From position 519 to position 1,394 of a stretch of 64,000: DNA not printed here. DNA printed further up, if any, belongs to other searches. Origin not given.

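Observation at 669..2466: Candidate novel three-gene membrane-associated HEPN/DUF4145 cassette next to a TA module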

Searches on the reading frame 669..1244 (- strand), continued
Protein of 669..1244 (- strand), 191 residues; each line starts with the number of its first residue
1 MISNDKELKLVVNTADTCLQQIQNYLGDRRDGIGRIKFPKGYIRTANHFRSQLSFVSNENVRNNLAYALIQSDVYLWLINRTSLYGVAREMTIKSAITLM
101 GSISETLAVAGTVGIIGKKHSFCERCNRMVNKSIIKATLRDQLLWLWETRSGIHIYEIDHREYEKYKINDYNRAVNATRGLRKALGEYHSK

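Call 80: search_solved_structures(query=A1, max_evalue=1, show_alignments=1)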
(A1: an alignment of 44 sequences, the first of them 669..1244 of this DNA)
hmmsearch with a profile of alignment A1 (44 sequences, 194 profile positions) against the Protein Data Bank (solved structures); distinct sequences matched with E-value up to 1: 4.
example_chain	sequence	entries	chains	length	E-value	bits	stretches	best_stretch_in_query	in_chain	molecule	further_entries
3lms_A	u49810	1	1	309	0.35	13.3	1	5-62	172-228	Carboxypeptidase B2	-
3d68_A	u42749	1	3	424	0.4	13.1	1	5-62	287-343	Carboxypeptidase B2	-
4p10_A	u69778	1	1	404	0.47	12.9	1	5-62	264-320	Carboxypeptidase B2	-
3d66_A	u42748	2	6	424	0.53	12.7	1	5-62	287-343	Carboxypeptidase B2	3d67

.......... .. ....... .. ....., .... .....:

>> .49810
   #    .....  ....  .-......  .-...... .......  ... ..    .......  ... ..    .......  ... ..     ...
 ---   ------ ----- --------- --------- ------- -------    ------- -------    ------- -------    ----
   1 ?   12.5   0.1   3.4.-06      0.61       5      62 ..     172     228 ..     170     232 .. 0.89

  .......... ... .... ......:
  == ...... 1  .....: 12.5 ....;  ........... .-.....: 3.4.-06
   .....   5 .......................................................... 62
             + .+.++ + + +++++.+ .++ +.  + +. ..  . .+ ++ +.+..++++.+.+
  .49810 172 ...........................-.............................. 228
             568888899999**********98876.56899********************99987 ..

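Call 89: fold_search(model_id=the predicted structure, library=pdb)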
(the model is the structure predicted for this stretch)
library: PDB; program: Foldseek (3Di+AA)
matches with E <= 10: 189; with E <= 0.001: 0
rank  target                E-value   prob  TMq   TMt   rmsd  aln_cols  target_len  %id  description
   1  1ylm_A                1.4e-02  1.00  0.51  0.65   3.9       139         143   14  Structure of Cytosolic Protein of Unknown Function YutE from Bacillus subtilis (released 2005-03-01)
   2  7ae8_C                1.3e-01  1.00  0.45  0.57   5.0       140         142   11  Crystal structure of HEPN(R102A) toxin (released 2020-12-30)
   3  7ae8_D                1.5e-01  1.00  0.45  0.55   5.0       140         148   11  Crystal structure of HEPN(R102A) toxin (released 2020-12-30)
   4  7ae8_B                1.8e-01  0.98  0.40  0.48   8.3       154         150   11  Crystal structure of HEPN(R102A) toxin (released 2020-12-30)
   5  7bxo_D                2.0e-01  1.00  0.45  0.63   5.0       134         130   11  Crystal structure of the toxin-antitoxin with AMP-PNP (released 2020-09-30)
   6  7ae8_A                2.0e-01  0.99  0.46  0.56   4.5       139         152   12  Crystal structure of HEPN(R102A) toxin (released 2020-12-30)
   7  7ae6_B                2.2e-01  1.00  0.47  0.60   4.3       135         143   11  Crystal structure of di-AMPylated HEPN(R102A) toxin (released 2020-12-30)
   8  7ae2_A                3.0e-01  0.99  0.48  0.62   4.5       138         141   12  Crystal structure of HEPN(H107A-Y109F) toxin in complex with MNT antitoxin (released 2020-12-30)
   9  7ae9_A                3.0e-01  0.99  0.45  0.59   4.4       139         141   12  Crystal structure of mono-AMPylated HEPN(R46E) toxin in complex with MNT antitoxin (released 2020-12-30)
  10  7ae9_D                3.1e-01  0.99  0.47  0.60   4.4       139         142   12  Crystal structure of mono-AMPylated HEPN(R46E) toxin in complex with MNT antitoxin (released 2020-12-30)
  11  7bxo_H                3.4e-01  1.00  0.50  0.70   4.3       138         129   10  Crystal structure of the toxin-antitoxin with AMP-PNP (released 2020-09-30)
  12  7ae9_C                3.4e-01  0.98  0.45  0.56   5.0       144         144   12  Crystal structure of mono-AMPylated HEPN(R46E) toxin in complex with MNT antitoxin (released 2020-12-30)
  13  7ae6_A                3.8e-01  0.97  0.44  0.55   6.0       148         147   10  Crystal structure of di-AMPylated HEPN(R102A) toxin (released 2020-12-30)
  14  7ae9_B                4.2e-01  0.96  0.43  0.56   4.9       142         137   12  Crystal structure of mono-AMPylated HEPN(R46E) toxin in complex with MNT antitoxin (released 2020-12-30)
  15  8xdj_C                4.4e-01  0.96  0.43  0.57   5.5       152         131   13  Crystal structure of AMPylated HEPN toxin (released 2024-12-18)
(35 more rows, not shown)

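Call 92: search_protein_families(library=pfam, proteins=[L016:9153-9626:-, L016:8636-9088:-, L016:8681-9205:+, L016:5855-7885:+, L016:10670-11752:+, L016:11936-13921:+], max_evalue=0.001)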
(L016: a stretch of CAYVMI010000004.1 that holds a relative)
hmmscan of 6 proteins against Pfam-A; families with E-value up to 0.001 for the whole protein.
L016:9153-9626:- (157 aa): 1 family
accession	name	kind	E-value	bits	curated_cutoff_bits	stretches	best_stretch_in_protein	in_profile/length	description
PF12675.12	DUF3795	-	1.5e-17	64.3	22.6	1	8-97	2-82/83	Protein of unknown function (DUF3795)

L016:8636-9088:- (150 aa): 1 family
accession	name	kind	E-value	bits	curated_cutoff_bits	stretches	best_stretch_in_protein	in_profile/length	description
PF11161.13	DUF2944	-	2.2e-05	24.8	32.2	1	21-143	39-163/185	Protein of unknown function (DUF2946)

L016:8681-9205:+ (174 aa): 0 families

L016:5855-7885:+ (676 aa): 2 families
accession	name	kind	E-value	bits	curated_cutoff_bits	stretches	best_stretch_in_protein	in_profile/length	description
PF09826.15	Beta_propel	-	5.8e-135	451.4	22.4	1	110-665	1-494/495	Beta propeller domain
PF08309.17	LVIVD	-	4e-05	23.3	20.2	0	220-235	21-36/42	LVIVD repeat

L016:10670-11752:+ (360 aa): 1 family
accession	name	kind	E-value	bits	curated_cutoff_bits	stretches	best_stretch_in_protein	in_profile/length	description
PF04471.18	Mrr_cat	-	1.5e-11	44.9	21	1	239-343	2-106/115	Restriction endonuclease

L016:11936-13921:+ (661 aa): 3 families
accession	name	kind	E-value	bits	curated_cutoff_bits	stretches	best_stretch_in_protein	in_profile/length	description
PF13289.12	SIR2_2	-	3.6e-18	66.4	24.5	1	152-319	1-126/141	SIR2-like domain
PF05872.18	HerA_C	-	3.5e-08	33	22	1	501-622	260-382/502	Helicase HerA-like C-terminal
PF01935.23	DUF87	-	8.7e-05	23.1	23.2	0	356-481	115-220/220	Helicase HerA, central domain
